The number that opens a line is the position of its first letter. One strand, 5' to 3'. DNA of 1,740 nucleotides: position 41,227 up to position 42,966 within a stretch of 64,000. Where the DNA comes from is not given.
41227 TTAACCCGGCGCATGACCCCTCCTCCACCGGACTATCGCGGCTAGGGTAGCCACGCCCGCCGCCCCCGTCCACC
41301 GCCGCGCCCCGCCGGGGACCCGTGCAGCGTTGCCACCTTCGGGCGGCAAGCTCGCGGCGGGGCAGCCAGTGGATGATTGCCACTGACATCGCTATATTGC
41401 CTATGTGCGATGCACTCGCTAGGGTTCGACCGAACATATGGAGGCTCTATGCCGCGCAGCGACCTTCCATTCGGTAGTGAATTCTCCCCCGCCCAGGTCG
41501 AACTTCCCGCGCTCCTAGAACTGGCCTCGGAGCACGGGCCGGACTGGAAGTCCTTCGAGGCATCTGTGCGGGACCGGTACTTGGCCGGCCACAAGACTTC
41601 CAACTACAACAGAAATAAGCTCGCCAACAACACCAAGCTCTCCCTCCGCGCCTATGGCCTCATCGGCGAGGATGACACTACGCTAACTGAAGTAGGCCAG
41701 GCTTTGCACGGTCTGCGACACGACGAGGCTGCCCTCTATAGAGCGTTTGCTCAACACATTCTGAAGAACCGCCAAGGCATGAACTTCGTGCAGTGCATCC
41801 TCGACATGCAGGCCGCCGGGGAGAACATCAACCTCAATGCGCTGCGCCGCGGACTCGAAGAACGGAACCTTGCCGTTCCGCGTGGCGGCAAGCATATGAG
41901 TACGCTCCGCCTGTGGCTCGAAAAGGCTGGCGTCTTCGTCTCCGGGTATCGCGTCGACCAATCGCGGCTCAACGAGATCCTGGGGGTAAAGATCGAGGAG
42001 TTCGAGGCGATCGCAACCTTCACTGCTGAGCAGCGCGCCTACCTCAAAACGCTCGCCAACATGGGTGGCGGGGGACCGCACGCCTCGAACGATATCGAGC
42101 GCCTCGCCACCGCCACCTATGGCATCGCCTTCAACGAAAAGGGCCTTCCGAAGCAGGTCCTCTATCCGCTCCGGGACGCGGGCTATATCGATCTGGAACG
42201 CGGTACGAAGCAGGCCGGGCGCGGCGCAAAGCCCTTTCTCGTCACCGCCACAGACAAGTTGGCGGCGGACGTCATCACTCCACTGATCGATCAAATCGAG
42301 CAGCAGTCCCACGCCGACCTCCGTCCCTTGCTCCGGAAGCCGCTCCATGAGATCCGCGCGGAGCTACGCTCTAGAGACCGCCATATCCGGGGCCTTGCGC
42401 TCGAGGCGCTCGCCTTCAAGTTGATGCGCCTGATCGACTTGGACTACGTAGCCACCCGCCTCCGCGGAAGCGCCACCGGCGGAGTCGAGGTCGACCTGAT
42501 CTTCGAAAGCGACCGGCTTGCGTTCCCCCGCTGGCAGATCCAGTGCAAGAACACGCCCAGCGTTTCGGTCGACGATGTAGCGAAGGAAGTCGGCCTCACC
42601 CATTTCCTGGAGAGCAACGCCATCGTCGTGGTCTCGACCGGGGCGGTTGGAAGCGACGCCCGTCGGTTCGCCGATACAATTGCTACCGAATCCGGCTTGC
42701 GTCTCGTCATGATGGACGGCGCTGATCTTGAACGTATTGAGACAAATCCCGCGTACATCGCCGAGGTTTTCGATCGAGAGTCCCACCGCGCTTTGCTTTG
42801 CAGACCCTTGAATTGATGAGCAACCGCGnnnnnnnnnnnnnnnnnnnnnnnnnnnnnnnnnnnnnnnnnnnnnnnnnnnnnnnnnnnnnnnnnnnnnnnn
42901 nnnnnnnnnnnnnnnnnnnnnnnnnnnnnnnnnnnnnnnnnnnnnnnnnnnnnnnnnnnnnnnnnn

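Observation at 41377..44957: Low-GC mini-island: Mrr-like nuclease with novel N-domain, single-HKD PLD nuclease, methyltransferase remnant, DUF4238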

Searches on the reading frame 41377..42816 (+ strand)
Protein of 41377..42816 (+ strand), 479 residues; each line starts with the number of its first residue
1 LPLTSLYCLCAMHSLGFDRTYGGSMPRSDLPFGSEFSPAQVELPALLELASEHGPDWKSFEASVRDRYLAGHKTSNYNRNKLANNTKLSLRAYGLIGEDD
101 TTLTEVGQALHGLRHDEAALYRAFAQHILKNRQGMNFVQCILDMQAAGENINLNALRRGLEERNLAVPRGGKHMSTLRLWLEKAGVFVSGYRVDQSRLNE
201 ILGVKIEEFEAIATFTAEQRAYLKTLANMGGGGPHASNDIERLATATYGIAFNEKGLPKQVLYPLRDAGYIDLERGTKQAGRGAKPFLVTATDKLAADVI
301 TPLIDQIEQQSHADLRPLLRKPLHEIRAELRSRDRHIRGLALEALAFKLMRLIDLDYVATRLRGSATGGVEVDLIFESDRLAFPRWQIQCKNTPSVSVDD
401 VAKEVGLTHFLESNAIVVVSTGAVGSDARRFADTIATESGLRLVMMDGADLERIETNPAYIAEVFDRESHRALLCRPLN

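Call 3: search_protein_families(library=pfam, proteins=[window:41377-42816:+], max_evalue=1)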
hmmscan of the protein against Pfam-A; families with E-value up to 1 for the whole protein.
window:41377-42816:+ (479 aa): 1 family
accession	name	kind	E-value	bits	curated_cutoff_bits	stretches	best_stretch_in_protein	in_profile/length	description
PF04471.18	Mrr_cat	-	1.3e-09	38.6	21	1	339-453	6-113/115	Restriction endonuclease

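Call 4: search_protein_families(library=padloc, proteins=[window:41377-42816:+], max_evalue=1)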
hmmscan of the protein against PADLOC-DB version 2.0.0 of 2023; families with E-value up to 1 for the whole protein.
window:41377-42816:+ (479 aa): 0 families

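Call 5: search_protein_families(library=ncbifam, proteins=[window:41377-42816:+], max_evalue=1)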
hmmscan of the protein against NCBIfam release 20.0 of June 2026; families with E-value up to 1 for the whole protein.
window:41377-42816:+ (479 aa): 0 families

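Call 11: find_homologous_proteins(query=window:41449-42816:+)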
Query window:41449-42816:+ (455 aa): 2170 proteins with E <= 0.001 among 8000 candidates; the best 120 are listed.
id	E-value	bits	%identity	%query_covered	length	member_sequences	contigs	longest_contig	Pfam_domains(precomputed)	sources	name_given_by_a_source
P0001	9.1e-278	939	92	100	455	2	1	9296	PF04471.19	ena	-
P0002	1.2e-263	893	89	100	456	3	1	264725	PF04471.19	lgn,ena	-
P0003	4.5e-252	855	85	100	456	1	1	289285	PF04471.19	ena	-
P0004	1.1e-249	847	84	100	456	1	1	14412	PF04471.19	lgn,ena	-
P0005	1.8e-234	797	78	100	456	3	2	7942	PF04471.19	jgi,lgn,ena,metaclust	metaclust:\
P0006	4.3e-232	789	78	99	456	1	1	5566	PF04471.19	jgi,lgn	-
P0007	2.0e-229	780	77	99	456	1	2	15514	PF04471.19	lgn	-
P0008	1.9e-228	777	76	100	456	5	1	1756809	PF04471.19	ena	-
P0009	1.9e-228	777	77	99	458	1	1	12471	PF04471.19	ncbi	-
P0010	7.9e-228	775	76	100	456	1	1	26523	PF04471.19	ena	-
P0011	1.4e-227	774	77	100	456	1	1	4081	PF04471.19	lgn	-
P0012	3.8e-227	773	77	99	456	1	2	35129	PF04471.19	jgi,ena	-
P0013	8.2e-227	771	75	100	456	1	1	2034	PF04471.19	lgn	-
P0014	8.5e-227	771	75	100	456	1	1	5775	PF04471.19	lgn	-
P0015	3.1e-226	770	75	100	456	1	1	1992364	PF04471.19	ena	-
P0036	6.5e-222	755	74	100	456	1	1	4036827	PF04471.19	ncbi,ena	-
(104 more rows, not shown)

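Call 12: find_encoding_contigs(protein=P0002, flank=8000, max_places=3)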
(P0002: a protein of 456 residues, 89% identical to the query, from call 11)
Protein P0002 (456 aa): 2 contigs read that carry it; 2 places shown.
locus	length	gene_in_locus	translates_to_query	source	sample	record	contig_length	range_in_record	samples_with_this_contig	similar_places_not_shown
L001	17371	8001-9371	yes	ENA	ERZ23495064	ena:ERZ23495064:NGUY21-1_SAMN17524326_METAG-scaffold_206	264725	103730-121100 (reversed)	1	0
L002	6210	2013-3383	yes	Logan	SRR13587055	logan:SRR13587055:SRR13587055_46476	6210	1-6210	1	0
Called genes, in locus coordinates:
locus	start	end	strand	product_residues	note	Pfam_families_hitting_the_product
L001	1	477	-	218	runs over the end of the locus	PF01541:GIY-YIG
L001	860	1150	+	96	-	-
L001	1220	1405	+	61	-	PF24696:UGSC (weak)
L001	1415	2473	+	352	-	-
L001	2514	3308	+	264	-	PF00106:adh_short, PF02737:3HCDH_N (weak), PF13561:adh_short_C2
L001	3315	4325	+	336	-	PF00296:Bac_luciferase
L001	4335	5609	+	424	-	PF07690:MFS_1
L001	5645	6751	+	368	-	PF02746:MR_MLE_N, PF13378:MR_MLE_C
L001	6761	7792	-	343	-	PF00389:2-Hacid_dh (weak), PF02826:2-Hacid_dh_C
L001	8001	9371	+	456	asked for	PF04471:Mrr_cat (weak)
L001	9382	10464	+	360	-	PF01555:N6_N4_Mtase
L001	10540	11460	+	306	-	-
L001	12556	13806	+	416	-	PF07690:MFS_1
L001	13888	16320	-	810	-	PF02515:CoA_transf_3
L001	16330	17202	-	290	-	PF04909:Amidohydro_2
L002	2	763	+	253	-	?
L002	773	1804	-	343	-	PF00389:2-Hacid_dh (weak), PF02826:2-Hacid_dh_C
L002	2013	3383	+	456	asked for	PF04471:Mrr_cat (weak)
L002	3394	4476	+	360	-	PF01555:N6_N4_Mtase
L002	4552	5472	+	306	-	-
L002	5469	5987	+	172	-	-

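Call 13: find_encoding_contigs(protein=P0036, flank=8000, max_places=3)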
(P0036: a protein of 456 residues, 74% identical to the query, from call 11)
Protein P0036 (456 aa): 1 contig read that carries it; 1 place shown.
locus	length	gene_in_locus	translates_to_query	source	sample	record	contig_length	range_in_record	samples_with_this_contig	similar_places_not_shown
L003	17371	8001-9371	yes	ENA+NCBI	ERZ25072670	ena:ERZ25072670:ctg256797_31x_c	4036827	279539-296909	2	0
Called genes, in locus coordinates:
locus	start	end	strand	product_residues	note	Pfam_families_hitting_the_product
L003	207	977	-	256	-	PF08433:KTI12 (weak), PF13671:AAA_33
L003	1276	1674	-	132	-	PF00571:CBS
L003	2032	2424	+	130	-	-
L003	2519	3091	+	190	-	-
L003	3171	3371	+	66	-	-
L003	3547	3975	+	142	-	PF08332:CaMKII_AD (weak), PF13474:SnoaL_3, PF14534:DUF4440 (weak), PF12680:SnoaL_2 (weak)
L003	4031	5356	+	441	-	PF00514:Arm (faint), PF02985:HEAT (faint), PF13513:HEAT_EZ (faint), PF13646:HEAT_2, PF03130:HEAT_PBS (faint), PF13646:HEAT_2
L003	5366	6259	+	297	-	PF11004:Kdo_hydroxy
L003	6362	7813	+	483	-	PF01545:Cation_efflux, PF16916:ZT_dimer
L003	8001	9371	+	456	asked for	PF04471:Mrr_cat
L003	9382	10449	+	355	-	PF01555:N6_N4_Mtase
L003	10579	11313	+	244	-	PF03887:YfbU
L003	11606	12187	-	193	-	PF09517:RE_Eco29kI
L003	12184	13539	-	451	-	PF01555:N6_N4_Mtase (weak)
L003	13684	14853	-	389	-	PF00092:VWA, PF13519:VWA_2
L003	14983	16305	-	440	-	PF13525:YfiO, PF13174:TPR_6 (faint)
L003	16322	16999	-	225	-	PF00834:Ribul_P_3_epim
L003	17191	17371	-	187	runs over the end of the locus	-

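Call 16: find_encoding_contigs(protein=P0001, flank=8000, max_places=3)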
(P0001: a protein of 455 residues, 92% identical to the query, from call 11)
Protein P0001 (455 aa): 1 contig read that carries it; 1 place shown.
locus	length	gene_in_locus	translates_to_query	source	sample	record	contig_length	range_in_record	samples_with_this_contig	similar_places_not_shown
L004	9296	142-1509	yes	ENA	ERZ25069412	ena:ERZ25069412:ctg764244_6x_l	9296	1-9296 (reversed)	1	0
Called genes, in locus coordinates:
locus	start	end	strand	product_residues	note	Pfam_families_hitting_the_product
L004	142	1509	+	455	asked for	PF04471:Mrr_cat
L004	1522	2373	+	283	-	PF13091:PLDc_2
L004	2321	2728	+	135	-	PF01555:N6_N4_Mtase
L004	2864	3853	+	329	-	PF12358:DUF3644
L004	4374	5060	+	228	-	PF07690:MFS_1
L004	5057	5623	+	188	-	PF07690:MFS_1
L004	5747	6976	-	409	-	PF02515:CoA_transf_3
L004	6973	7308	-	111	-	PF02515:CoA_transf_3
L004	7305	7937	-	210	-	PF02515:CoA_transf_3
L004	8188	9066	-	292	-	PF04909:Amidohydro_2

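Call 17: find_encoding_contigs(protein=P0003, flank=8000, max_places=3)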
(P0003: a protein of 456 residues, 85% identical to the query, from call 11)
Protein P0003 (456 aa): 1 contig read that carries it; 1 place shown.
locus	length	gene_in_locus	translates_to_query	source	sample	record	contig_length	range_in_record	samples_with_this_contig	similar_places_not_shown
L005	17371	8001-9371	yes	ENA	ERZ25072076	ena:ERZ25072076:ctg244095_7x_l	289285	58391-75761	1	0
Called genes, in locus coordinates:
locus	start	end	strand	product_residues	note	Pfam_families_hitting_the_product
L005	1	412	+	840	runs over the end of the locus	PF13231:PMT_2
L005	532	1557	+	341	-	PF03706:LPG_synthase_TM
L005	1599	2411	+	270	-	-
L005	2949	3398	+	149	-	PF01257:2Fe-2S_thioredx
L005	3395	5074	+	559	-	PF01512:Complex1_51K, PF10531:SLBB, PF10589:NADH_4Fe-4S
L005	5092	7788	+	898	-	PF00111:Fer2, PF13510:Fer2_4, PF14697:Fer4_21, PF22117:Fer4_Nqo3, PF12838:Fer4_7, PF04879:Molybdop_Fe4S4, PF00384:Molybdopterin, PF01568:Molydop_binding, +3 more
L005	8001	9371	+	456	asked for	PF04471:Mrr_cat (weak)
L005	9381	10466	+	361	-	PF01555:N6_N4_Mtase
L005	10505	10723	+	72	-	-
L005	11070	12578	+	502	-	PF14691:Fer4_20, PF07992:Pyr_redox_2, PF00070:Pyr_redox (faint), PF01266:DAO (weak), PF01593:Amino_oxidase (faint), PF12831:FAD_oxidored (faint), PF13450:NAD_binding_8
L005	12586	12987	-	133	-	-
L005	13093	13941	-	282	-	PF14801:TrmI-like_N, PF01135:PCMT, PF08704:GCD14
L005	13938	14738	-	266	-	PF00561:Abhydrolase_1, PF12146:Hydrolase_4, PF12697:Abhydrolase_6 (faint), PF12146:Hydrolase_4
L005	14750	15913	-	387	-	PF02771:Acyl-CoA_dh_N, PF02770:Acyl-CoA_dh_M, PF00441:Acyl-CoA_dh_1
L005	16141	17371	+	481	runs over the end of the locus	PF00199:Catalase, PF06628:Catalase-rel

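Call 37: search_solved_structures(query=window:41449-42816:+, max_evalue=1)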
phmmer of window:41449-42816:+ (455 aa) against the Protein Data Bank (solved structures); distinct sequences matched with E-value up to 1: 1.
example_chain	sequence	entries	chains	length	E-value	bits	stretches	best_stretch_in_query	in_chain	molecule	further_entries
5jgh_A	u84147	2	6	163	0.51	12.6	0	22-51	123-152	ARS-binding factor 2, mitochondrial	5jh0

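Call 54: search_protein_families(library=pfam, proteins=[L001:10540-11460:+, L004:2864-3853:+], max_evalue=0.1)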
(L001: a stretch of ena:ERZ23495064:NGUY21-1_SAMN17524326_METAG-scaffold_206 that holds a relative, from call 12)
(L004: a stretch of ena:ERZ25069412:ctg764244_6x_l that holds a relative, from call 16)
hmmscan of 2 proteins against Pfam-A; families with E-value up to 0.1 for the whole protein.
L001:10540-11460:+ (306 aa): 1 family
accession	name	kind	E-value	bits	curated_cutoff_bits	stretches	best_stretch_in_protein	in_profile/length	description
PF20505.3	DUF6731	-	0.00021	21.4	27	1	129-291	130-287/295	Family of unknown function (DUF6731)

L004:2864-3853:+ (329 aa): 2 families
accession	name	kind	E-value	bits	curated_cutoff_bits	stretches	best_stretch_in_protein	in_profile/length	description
PF12358.13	DUF3644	-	9.3e-42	143.1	27.6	1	7-202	1-181/183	Domain of unknown function (DUF3644)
PF24409.1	wHTH-PRTase_assc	-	0.078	13.5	27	0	56-88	34-66/83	wHTH-PRTase associated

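Call 93: predict_structure(alignment_id=A3)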
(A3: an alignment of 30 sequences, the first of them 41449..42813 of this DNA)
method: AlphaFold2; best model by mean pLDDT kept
length: 455 residues; sequences in the alignment: 30
mean_pLDDT: 71.6   pTM: 0.52
mean pLDDT of the five models: 71.6, 69.3, 65.3, 59.6, 54.3
residues with pLDDT >= 90: 48; 70-90: 240; 50-70: 100; < 50: 67
segments of 3 or more residues with pLDDT < 50: 1-8, 181-186, 254-258, 338-346, 355-390, 453-455
pLDDT, mean of each block of 10 residues (from residue 1): 41 79 92 89 70 82 88 90 95 93 81 71 66 65 60 86 81 74 51 84 75 86 73 85 89 51 84 76 67 80 83 77 72 50 48 47 26 34 40 69 73 67 83 82 74 49
secondary structure, 60 per line:
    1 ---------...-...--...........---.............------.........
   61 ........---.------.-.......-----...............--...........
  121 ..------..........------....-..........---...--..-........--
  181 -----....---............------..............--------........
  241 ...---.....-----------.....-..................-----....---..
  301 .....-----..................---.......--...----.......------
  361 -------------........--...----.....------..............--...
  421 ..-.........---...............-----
elements in order: H19-29 H33-45 H52-68 H81-87 H93-107 H110-122 H129-138 H145-148 H150-159 E163-165 H171-178 H186-189 H193-204 H213-224 H233-243 E247-251 E263-267 H269-286 H292-295 H299-305 H311-328 E332-338 E348-354 H374-381 E391-395 H402-415 E418-422 H424-432 H436-450

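Call 96: fold_search(model_id=the predicted structure, library=pdb)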
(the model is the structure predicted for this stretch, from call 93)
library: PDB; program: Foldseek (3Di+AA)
matches with E <= 10: 228; with E <= 0.001: 0
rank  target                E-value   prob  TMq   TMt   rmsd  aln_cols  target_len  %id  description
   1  2fok_B                1.7e-02  0.66  0.19  0.16  19.0       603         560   11  STRUCTURE OF RESTRICTION ENDONUCLEASE FOKI (released 1998-06-17)
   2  2fok_A                1.8e-02  0.75  0.20  0.16  18.6       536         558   13  STRUCTURE OF RESTRICTION ENDONUCLEASE FOKI (released 1998-06-17)
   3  1fok_A                3.9e-02  0.60  0.19  0.16  19.2       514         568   12  STRUCTURE OF RESTRICTION ENDONUCLEASE FOKI BOUND TO DNA (released 1997-12-03)
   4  7z1l_O                9.7e-02  0.21  0.12  0.11  21.3       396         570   11  Structure of yeast RNA Polymerase III Pre-Termination Complex (PTC) (released 2022-08-31)
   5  6qnz_A                1.3e-01  0.38  0.21  0.18  21.9       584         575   12  Crystal structure of the site-specific DNA nickase N.BspD6I E418A Mutant (released 2020-03-04)
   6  6qnz_B                2.4e-01  0.30  0.21  0.18  21.0       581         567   11  Crystal structure of the site-specific DNA nickase N.BspD6I E418A Mutant (released 2020-03-04)
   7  5liq_B                3.1e-01  0.25  0.21  0.18  21.3       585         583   10  The structure of C160S,C508S,C578S mutant of Nt.BspD6I nicking endonuclease at 0.185 nm resolution . (released 2017-08-02)
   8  5i6h_B                3.4e-01  0.11  0.15  0.06  26.2       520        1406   11  Crystal structure of CD-CT domains of Chaetomium thermophilum acetyl-CoA carboxylase (released 2016-04-20)
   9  2ewf                  4.1e-01  0.23  0.22  0.18  21.5       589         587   10  Crystal structure of the site-specific DNA nickase N.BspD6I (released 2006-11-21)
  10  8b4o_A                4.2e-01  0.13  0.13  0.13  23.4       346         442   12  Cryo-EM structure of cytochrome bd oxidase from C. glutamicum (released 2022-12-28)
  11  7aih_Ap               4.6e-01  0.66  0.18  0.32  13.5       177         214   15  The Large subunit of the Kinetoplastid mitochondrial ribosome (released 2021-04-28)
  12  5csl_B                4.6e-01  0.08  0.13  0.04  26.6       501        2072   12  Crystal structure of the 500 kD yeast acetyl-CoA carboxylase holoenzyme dimer (released 2015-10-28)
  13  5lhc_A                5.5e-01  0.20  0.21  0.18  21.5       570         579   10  The structure of D456A mutant of Nt.BspD6I nicking endonuclease at 0.24 nm resolution . (released 2017-08-16)
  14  6tut_O                5.8e-01  0.20  0.15  0.13  21.0       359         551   13  Cryo-EM structure of the RNA Polymerase III-Maf1 complex (released 2020-02-19)
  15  6eu0_O                6.0e-01  0.15  0.16  0.14  21.1       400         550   10  RNA Polymerase III open pre-initiation complex (OC-PIC) (released 2018-01-17)
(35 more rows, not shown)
